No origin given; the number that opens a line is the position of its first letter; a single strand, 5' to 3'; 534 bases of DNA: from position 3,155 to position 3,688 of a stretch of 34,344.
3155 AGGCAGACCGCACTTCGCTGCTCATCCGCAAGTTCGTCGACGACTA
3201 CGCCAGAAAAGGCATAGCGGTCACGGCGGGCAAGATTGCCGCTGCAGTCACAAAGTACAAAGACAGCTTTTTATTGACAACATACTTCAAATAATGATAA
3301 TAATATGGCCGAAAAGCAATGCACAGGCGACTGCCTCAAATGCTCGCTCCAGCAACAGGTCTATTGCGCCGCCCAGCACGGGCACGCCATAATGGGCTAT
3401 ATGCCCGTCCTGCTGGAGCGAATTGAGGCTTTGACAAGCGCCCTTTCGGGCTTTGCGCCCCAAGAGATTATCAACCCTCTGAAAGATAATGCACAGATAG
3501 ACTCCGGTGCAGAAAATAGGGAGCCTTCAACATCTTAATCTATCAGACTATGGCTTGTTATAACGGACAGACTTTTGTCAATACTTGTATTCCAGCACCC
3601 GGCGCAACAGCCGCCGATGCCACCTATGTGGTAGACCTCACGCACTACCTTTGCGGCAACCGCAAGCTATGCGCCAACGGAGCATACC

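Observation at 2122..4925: Terminator-bracketed cargo operon of small cysteine-rich and membrane proteins with no recognisable family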

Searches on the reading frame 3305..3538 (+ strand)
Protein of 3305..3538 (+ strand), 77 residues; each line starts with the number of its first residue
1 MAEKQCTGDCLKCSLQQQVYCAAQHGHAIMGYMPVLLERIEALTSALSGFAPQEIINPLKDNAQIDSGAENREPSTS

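Call 4: search_protein_families(library=pfam, proteins=[window:3305-3538:+], max_evalue=1)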
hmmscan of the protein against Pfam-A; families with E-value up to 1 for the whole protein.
window:3305-3538:+ (77 aa): 1 family
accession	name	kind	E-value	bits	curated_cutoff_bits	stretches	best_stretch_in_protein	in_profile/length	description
PF06760.16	DUF1221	-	0.016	15.2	25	1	14-55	78-118/215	Protein of unknown function (DUF1221)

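Call 5: search_protein_families(library=phrogs, proteins=[window:3305-3538:+], max_evalue=1)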
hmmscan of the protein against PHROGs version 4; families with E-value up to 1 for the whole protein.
window:3305-3538:+ (77 aa): 0 families

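Call 42: search_protein_families(library=padloc, proteins=[window:3305-3538:+], max_evalue=1)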
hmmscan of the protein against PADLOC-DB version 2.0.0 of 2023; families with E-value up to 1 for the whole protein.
window:3305-3538:+ (77 aa): 0 families

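Call 43: search_protein_families(library=ncbifam, proteins=[window:3305-3538:+], max_evalue=1)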
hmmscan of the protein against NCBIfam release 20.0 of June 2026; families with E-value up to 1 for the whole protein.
window:3305-3538:+ (77 aa): 0 families

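Call 95: search_solved_structures(query=A12, max_evalue=10)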
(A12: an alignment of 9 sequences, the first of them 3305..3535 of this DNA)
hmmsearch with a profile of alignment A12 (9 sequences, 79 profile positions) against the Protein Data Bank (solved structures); distinct sequences matched with E-value up to 10: 4.
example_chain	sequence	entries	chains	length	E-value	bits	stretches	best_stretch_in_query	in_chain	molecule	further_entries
7ah0_A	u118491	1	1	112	0.011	19.4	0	15-52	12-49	4D2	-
8ccr_A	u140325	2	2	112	0.086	16.6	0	15-49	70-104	4D2 (mutant T19D)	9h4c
9i38_A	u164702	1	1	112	0.089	16.5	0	16-49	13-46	m4D2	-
3g6b_A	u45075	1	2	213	8.2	10.2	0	23-59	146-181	Methyl-accepting chemotaxis protein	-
